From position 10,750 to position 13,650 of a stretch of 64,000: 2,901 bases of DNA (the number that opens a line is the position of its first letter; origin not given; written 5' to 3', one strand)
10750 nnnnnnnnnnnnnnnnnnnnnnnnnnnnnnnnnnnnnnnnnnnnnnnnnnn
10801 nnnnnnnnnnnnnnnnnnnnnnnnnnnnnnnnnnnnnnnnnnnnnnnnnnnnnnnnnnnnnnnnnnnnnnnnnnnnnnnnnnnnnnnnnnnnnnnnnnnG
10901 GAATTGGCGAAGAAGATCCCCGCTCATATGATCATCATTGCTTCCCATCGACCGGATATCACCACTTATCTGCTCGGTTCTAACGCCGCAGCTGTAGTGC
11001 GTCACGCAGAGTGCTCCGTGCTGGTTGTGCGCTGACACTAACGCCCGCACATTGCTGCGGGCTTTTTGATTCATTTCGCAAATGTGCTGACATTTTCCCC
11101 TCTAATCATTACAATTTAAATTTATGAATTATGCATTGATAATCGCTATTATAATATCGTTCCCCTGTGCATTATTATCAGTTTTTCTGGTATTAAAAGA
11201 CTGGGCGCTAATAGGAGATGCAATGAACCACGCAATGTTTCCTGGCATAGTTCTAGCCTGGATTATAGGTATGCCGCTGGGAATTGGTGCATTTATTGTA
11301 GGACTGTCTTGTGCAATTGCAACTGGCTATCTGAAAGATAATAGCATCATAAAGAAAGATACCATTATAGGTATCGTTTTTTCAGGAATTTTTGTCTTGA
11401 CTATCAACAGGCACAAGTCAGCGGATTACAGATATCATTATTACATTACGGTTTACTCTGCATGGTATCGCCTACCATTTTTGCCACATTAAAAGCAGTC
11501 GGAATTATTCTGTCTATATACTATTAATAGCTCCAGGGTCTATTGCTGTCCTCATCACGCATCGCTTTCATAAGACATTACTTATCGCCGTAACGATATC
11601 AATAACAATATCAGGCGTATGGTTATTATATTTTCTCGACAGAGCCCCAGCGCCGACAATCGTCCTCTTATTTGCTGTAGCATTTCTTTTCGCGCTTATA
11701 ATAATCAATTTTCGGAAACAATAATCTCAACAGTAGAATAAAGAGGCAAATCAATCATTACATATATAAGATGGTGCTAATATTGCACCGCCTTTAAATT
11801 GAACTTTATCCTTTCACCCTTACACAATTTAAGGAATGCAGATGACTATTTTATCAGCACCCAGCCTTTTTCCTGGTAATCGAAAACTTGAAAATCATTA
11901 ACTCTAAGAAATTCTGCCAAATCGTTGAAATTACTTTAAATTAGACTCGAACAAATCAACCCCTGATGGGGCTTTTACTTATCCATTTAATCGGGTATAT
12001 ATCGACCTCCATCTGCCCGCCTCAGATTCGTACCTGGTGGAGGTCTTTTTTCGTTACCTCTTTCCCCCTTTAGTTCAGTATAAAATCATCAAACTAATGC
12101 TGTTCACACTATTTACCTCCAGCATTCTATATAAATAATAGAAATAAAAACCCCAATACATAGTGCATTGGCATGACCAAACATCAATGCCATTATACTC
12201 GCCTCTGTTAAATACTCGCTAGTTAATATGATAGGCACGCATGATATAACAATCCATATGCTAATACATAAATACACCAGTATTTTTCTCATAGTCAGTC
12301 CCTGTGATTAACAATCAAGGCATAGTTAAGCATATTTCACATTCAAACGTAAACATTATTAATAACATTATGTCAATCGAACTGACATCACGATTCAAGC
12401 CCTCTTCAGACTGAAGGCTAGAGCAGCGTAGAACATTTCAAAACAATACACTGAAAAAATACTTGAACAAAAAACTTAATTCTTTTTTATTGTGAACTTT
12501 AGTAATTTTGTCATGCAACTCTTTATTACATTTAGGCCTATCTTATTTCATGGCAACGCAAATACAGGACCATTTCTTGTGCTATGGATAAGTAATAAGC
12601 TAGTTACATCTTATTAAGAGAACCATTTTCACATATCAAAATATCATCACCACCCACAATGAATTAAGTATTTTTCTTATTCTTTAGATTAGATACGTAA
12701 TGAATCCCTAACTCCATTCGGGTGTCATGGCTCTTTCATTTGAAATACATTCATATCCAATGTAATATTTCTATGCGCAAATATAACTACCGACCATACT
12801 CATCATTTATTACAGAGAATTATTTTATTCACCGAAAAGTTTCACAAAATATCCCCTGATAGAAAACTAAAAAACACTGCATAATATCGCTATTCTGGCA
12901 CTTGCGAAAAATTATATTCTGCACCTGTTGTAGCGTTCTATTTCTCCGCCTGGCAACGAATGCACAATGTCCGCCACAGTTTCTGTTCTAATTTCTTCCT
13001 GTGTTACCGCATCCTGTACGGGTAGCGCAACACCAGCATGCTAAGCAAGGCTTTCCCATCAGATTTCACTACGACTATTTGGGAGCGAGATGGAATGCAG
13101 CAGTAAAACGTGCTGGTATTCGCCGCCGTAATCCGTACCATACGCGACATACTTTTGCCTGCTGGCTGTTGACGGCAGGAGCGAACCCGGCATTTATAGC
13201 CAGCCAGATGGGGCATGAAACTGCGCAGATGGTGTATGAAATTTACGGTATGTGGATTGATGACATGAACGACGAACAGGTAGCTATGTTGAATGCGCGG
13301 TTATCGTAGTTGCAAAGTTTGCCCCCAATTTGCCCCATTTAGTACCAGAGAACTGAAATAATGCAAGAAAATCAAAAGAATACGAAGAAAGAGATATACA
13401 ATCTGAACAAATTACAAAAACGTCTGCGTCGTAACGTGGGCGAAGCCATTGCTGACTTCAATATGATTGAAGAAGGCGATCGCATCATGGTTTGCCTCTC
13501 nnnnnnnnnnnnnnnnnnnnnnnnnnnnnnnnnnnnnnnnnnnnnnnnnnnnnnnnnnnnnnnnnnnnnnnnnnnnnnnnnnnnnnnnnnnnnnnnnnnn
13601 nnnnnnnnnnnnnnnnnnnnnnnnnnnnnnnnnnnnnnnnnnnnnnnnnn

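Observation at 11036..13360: Rac prophage absent: AT-rich 2.3 kb scar with an integrase 3' fragment abutting ttcA and a decayed ABC-3 permease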

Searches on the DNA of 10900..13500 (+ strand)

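Call 3: search_dna_similar(query=window:10900-13500:+, collection=ecoli_genomes, mode=near, max_rows=30)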
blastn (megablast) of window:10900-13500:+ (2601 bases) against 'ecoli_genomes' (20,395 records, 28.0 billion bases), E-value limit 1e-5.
Records with a match: 5411; places in all: 7321; records where one place covers at least 80% of the query: 1043.
Genomes with a match: 5410 of 5426; with a place that covers at least 80% of the query: 1043. Places per genome that has any: lowest 1, median 1, highest 3. On chromosomes: 7312 places; on plasmids: 9.
Best place of each record, by identity: >=99% 168; 95-99% 5236; 90-95% 5; 80-90% 2.
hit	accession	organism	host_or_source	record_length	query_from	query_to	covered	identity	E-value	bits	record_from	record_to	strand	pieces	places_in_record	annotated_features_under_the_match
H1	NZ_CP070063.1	Escherichia coli strain FDAARGOS_1372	Homo sapiens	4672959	1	2601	100%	99.1%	0e+0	4669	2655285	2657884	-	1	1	metal ABC transporter permease | tyrosine-type recombinase/integrase | ttcA: tRNA 2-thiocytidine(32) synthetase TtcA | uspF: universal stress protein UspF | DUF1627 domain-containing protein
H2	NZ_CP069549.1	Escherichia coli strain FDAARGOS_1253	Homo sapiens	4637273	1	2601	100%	99.1%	0e+0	4669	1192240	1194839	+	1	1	metal ABC transporter permease | tyrosine-type recombinase/integrase | ttcA: tRNA 2-thiocytidine(32) synthetase TtcA | uspF: universal stress protein UspF | DUF1627 domain-containing protein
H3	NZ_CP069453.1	Escherichia coli strain FDAARGOS_1254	Homo sapiens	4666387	1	2601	100%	99.1%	0e+0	4669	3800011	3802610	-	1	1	metal ABC transporter permease | tyrosine-type recombinase/integrase | ttcA: tRNA 2-thiocytidine(32) synthetase TtcA | uspF: universal stress protein UspF | DUF1627 domain-containing protein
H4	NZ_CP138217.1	Escherichia coli strain 20Y000092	Homo sapiens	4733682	1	2601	100%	99.1%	0e+0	4669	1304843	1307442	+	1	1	metal ABC transporter permease | tyrosine-type recombinase/integrase | ttcA: tRNA 2-thiocytidine(32) synthetase TtcA | uspF: universal stress protein UspF | DUF1627 domain-containing protein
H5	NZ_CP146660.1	Escherichia coli strain MS 57-2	Homo sapiens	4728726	1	2601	100%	99.1%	0e+0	4669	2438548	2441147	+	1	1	metal ABC transporter permease | tyrosine-type recombinase/integrase | ttcA: tRNA 2-thiocytidine(32) synthetase TtcA | uspF: universal stress protein UspF | DUF1627 domain-containing protein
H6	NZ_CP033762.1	Escherichia coli strain FDAARGOS_536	Homo sapiens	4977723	1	2601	100%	99.0%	0e+0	4665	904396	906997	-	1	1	metal ABC transporter permease | tyrosine-type recombinase/integrase | ttcA: tRNA 2-thiocytidine(32) synthetase TtcA | uspF: universal stress protein UspF | DUF1627 domain-containing protein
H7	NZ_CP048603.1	Escherichia coli strain ChlosBP-23-1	Chlorocebus sabaeus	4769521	1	2601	100%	99.0%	0e+0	4665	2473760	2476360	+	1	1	metal ABC transporter permease | tyrosine-type recombinase/integrase | ttcA: tRNA 2-thiocytidine(32) synthetase TtcA | uspF: universal stress protein UspF | DUF1627 domain-containing protein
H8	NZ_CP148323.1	Escherichia coli strain Z1323HEC0477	Homo sapiens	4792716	1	2601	100%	99.0%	0e+0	4665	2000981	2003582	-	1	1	metal ABC transporter permease | tyrosine-type recombinase/integrase | ttcA: tRNA 2-thiocytidine(32) synthetase TtcA | uspF: universal stress protein UspF | DUF1627 domain-containing protein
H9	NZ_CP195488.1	Escherichia coli strain 21AR0173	Homo sapiens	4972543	1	2601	100%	99.0%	0e+0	4665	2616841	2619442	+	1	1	metal ABC transporter permease | tyrosine-type recombinase/integrase | ttcA: tRNA 2-thiocytidine(32) synthetase TtcA | uspF: universal stress protein UspF | DUF1627 domain-containing protein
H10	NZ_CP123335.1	Escherichia coli strain AREA_492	Homo sapiens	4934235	1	2601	100%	99.0%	0e+0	4665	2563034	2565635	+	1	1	metal ABC transporter permease | tyrosine-type recombinase/integrase | ttcA: tRNA 2-thiocytidine(32) synthetase TtcA | uspF: universal stress protein UspF | DUF1627 domain-containing protein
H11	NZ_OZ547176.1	Escherichia coli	Homo sapiens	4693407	1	2601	100%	99.0%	0e+0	4665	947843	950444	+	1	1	metal ABC transporter permease | tyrosine-type recombinase/integrase | ttcA: tRNA 2-thiocytidine(32) synthetase TtcA | uspF: universal stress protein UspF | DUF1627 domain-containing protein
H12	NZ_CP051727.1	Escherichia coli strain SCU-111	Homo sapiens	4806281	1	2601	100%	99.0%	0e+0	4660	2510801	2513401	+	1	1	metal ABC transporter permease | tyrosine-type recombinase/integrase | ttcA: tRNA 2-thiocytidine(32) synthetase TtcA | uspF: universal stress protein UspF | DUF1627 domain-containing protein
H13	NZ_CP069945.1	Escherichia coli strain FDAARGOS_1373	Homo sapiens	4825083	1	2601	100%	99.0%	0e+0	4660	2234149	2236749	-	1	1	metal ABC transporter permease | tyrosine-type recombinase/integrase | ttcA: tRNA 2-thiocytidine(32) synthetase TtcA | uspF: universal stress protein UspF | DUF1627 domain-containing protein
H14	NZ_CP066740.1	Escherichia coli strain R12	rat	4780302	1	2601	100%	99.0%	0e+0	4660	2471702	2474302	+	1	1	metal ABC transporter permease | tyrosine-type recombinase/integrase | ttcA: tRNA 2-thiocytidine(32) synthetase TtcA | uspF: universal stress protein UspF | DUF1627 domain-containing protein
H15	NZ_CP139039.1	Escherichia coli MP1 strain MP1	-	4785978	1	2601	100%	99.0%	0e+0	4660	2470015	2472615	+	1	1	metal ABC transporter permease | tyrosine-type recombinase/integrase | ttcA: tRNA 2-thiocytidine(32) synthetase TtcA | uspF: universal stress protein UspF | DUF1627 domain-containing protein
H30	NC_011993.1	Escherichia coli LF82 strain LF82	-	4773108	1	2601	100%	98.9%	0e+0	4643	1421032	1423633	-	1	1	metal ABC transporter permease | tyrosine-type recombinase/integrase | ttcA: tRNA 2-thiocytidine(32) synthetase TtcA | uspF: universal stress protein UspF | DUF1627 domain-containing protein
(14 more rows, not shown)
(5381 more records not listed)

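Call 5: get_annotated_region(hit=H1, flank=3000)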
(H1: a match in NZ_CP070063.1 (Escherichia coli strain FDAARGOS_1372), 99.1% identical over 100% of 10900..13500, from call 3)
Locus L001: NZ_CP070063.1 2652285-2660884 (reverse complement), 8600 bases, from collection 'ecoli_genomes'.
description: Escherichia coli strain FDAARGOS_1372 chromosome, complete genome
organism: Escherichia coli strain FDAARGOS_1372 (NCBI taxid 562)
replicon: chromosome; assembly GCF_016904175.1
host: Homo sapiens; source: missing; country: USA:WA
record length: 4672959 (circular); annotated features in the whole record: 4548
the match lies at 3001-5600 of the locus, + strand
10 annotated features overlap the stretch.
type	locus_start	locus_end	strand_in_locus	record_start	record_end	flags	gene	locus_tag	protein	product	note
CDS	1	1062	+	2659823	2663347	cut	nifJ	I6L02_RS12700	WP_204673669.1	pyruvate:ferredoxin (flavodoxin) oxidoreductase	-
CDS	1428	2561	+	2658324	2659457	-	ompN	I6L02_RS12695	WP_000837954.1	porin OmpN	-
CDS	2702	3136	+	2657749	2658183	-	uspF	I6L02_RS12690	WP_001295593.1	universal stress protein UspF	-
CDS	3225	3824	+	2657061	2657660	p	-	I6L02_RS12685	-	metal ABC transporter permease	frameshifted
CDS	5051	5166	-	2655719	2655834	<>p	-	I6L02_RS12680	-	DUF1627 domain-containing protein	frameshifted; incomplete; partial in the middle of a contig; missing N-terminus and C-terminus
CDS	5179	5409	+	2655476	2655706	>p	-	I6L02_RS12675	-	tyrosine-type recombinase/integrase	incomplete; partial in the middle of a contig; missing N-terminus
CDS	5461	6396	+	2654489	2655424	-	ttcA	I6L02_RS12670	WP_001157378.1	tRNA 2-thiocytidine(32) synthetase TtcA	-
CDS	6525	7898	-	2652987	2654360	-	dbpA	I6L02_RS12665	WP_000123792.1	ATP-dependent RNA helicase DbpA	-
CDS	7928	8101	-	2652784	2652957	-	ynaL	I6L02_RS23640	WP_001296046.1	proline-rich small protein YnaL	-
CDS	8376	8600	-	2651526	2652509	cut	zntB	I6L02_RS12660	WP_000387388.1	zinc transporter ZntB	-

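Call 6: get_annotated_region(hit=H30, flank=3000)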
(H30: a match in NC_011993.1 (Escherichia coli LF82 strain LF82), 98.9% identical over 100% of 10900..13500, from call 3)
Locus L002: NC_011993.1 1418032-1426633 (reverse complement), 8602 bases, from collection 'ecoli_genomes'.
description: Escherichia coli LF82, complete sequence
organism: Escherichia coli LF82 strain LF82 (NCBI taxid 591946)
replicon: chromosome; assembly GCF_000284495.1
host: -; source: -; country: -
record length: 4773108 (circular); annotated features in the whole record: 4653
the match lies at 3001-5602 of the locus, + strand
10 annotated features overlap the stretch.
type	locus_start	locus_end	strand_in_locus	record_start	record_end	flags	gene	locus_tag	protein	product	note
CDS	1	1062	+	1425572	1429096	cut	nifJ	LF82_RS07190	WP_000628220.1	pyruvate:ferredoxin (flavodoxin) oxidoreductase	-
CDS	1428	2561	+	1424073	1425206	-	ompN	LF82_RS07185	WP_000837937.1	porin OmpN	-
CDS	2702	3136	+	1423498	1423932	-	uspF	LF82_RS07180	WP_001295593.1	universal stress protein UspF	-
CDS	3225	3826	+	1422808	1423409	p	-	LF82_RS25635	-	metal ABC transporter permease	frameshifted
CDS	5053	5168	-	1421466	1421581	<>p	-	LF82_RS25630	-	DUF1627 domain-containing protein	frameshifted; incomplete; partial in the middle of a contig; missing N-terminus and C-terminus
CDS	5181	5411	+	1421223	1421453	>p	-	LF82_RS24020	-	tyrosine-type recombinase/integrase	incomplete; partial in the middle of a contig; missing N-terminus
CDS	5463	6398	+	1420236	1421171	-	ttcA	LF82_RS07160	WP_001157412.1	tRNA 2-thiocytidine(32) synthetase TtcA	-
CDS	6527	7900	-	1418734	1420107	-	dbpA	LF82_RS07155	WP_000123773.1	ATP-dependent RNA helicase DbpA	-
CDS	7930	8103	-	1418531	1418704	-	ynaL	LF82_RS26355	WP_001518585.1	proline-rich small protein YnaL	-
CDS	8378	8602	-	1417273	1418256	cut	zntB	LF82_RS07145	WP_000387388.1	zinc transporter ZntB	-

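Call 12: search_dna_similar(query=window:11116-13077:+, collection=ecoli_genomes, mode=near, max_rows=40, rows=spread)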
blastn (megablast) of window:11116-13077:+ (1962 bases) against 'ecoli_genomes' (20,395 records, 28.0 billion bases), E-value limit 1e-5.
Records with a match: 1049; places in all: 1051; records where one place covers at least 80% of the query: 1044.
Genomes with a match: 1049 of 5426; with a place that covers at least 80% of the query: 1044. Places per genome that has any: lowest 1, median 1, highest 2. On chromosomes: 1050 places; on plasmids: 1.
Best place of each record, by identity: >=99% 140; 95-99% 906; 80-90% 3.
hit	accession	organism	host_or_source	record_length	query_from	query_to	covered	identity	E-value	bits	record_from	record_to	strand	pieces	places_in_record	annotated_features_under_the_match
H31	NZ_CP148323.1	Escherichia coli strain Z1323HEC0477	Homo sapiens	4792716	1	1962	100%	99.3%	0e+0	3552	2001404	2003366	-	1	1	metal ABC transporter permease | DUF1627 domain-containing protein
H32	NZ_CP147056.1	Escherichia coli strain 1002W03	river water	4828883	1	1962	100%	99.1%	0e+0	3528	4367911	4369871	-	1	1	metal ABC transporter permease | DUF1627 domain-containing protein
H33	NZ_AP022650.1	Escherichia coli strain 09-02E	Homo sapiens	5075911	1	1962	100%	99.0%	0e+0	3518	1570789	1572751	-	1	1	metal ABC transporter permease | DUF1627 domain-containing protein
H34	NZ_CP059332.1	Escherichia coli strain MS10860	Homo sapiens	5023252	1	1962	100%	99.0%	0e+0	3518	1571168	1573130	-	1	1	metal ABC transporter permease | DUF1627 domain-containing protein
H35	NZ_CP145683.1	Escherichia coli strain S1-KEN-07-A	Homo sapiens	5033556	1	1962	100%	99.0%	0e+0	3518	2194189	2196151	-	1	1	metal ABC transporter permease | DUF1627 domain-containing protein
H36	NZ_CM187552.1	Escherichia coli strain EcST1193 MDBZ1340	Homo sapiens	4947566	1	1962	100%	99.0%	0e+0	3518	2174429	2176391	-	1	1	metal ABC transporter permease | DUF1627 domain-containing protein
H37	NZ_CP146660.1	Escherichia coli strain MS 57-2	Homo sapiens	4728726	1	1962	100%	98.9%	0e+0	3500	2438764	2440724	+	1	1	metal ABC transporter permease | DUF1627 domain-containing protein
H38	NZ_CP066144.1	Escherichia coli strain ZLWT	pig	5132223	1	1962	100%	98.8%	0e+0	3496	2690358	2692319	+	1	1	metal ABC transporter permease | DUF1627 domain-containing protein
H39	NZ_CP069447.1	Escherichia coli strain FDAARGOS_1255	Homo sapiens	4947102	1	1962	100%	98.8%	0e+0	3496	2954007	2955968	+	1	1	metal ABC transporter permease | DUF1627 domain-containing protein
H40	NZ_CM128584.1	Escherichia coli strain 400625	Homo sapiens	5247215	1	1962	100%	98.8%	0e+0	3496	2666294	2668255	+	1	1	metal ABC transporter permease | DUF1627 domain-containing protein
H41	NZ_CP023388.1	Escherichia coli strain 1105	canine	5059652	1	1962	100%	98.8%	0e+0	3491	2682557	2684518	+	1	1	metal ABC transporter permease | DUF1627 domain-containing protein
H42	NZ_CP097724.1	Escherichia coli strain MS1494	Chicken airsac (Gallus gallus)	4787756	1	1962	100%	98.8%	0e+0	3491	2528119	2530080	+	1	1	metal ABC transporter permease | DUF1627 domain-containing protein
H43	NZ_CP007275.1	Escherichia coli strain O18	-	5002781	1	1962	100%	98.8%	0e+0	3491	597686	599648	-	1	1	metal ABC transporter permease | DUF1627 domain-containing protein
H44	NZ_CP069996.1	Escherichia coli strain FDAARGOS_1300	Homo sapiens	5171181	1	1962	100%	98.8%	0e+0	3491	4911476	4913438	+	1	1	metal ABC transporter permease | DUF1627 domain-containing protein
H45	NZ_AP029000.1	Escherichia coli strain GU2018_CL13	Homo sapiens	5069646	1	1962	100%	98.8%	0e+0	3491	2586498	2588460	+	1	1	metal ABC transporter permease | DUF1627 domain-containing protein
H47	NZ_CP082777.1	Escherichia coli O25:H1 strain CU39ES-1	Homo sapiens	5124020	1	1962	100%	98.7%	0e+0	3485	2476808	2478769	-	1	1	metal ABC transporter permease | DUF1627 domain-containing protein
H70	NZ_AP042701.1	Escherichia coli strain OkiPb01716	bovine feces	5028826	1836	1952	6%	85.6%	5e-24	122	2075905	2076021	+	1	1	DUF1627 domain-containing protein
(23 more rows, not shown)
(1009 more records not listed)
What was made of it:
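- Checked: The whole arrangement recurs at 98.3-99.3% identity in 1043 complete genomes (calls 3, 12).
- The scar is limited to about 19% of genomes (call 12).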

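Call 13: get_annotated_region(hit=H70, flank=9000)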
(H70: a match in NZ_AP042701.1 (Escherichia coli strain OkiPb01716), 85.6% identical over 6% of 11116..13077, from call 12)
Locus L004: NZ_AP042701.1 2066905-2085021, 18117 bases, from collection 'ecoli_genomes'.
description: Escherichia coli strain OkiPb01716 chromosome, complete genome
organism: Escherichia coli strain OkiPb01716 (NCBI taxid 562)
replicon: chromosome; assembly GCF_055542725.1
host: -; source: bovine feces; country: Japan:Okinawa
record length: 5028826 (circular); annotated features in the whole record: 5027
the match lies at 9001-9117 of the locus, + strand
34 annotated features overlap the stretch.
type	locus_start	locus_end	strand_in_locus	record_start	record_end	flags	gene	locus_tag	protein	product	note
CDS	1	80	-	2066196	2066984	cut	-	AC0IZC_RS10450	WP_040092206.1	ParB/Srx family N-terminal domain-containing protein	-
CDS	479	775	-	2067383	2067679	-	-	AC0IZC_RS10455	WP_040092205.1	hypothetical protein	-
CDS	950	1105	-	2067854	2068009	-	-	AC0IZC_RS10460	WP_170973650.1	hypothetical protein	-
CDS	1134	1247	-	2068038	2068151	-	-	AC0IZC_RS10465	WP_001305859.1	hypothetical protein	-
CDS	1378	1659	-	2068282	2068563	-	-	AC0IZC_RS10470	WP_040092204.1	hypothetical protein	-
CDS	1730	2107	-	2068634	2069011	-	-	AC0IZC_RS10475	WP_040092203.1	M15 family metallopeptidase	-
CDS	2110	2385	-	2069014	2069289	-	-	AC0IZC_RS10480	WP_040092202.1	phage holin family protein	-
CDS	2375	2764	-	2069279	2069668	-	-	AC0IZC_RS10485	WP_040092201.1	putative holin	-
tRNA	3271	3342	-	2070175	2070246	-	-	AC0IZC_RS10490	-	tRNA-Gly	-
tRNA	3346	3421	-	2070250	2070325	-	-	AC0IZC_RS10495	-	tRNA-Thr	-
CDS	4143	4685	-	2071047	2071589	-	-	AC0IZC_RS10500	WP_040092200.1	DUF1133 family protein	-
CDS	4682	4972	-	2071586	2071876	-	-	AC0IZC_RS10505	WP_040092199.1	DUF1364 domain-containing protein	-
CDS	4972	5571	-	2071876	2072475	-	-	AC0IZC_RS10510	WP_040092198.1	DUF1367 family protein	-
CDS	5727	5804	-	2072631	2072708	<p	-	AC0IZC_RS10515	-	hypothetical protein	incomplete; partial in the middle of a contig; missing C-terminus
CDS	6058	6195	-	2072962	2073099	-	-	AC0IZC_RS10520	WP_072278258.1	Hok/Gef family protein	-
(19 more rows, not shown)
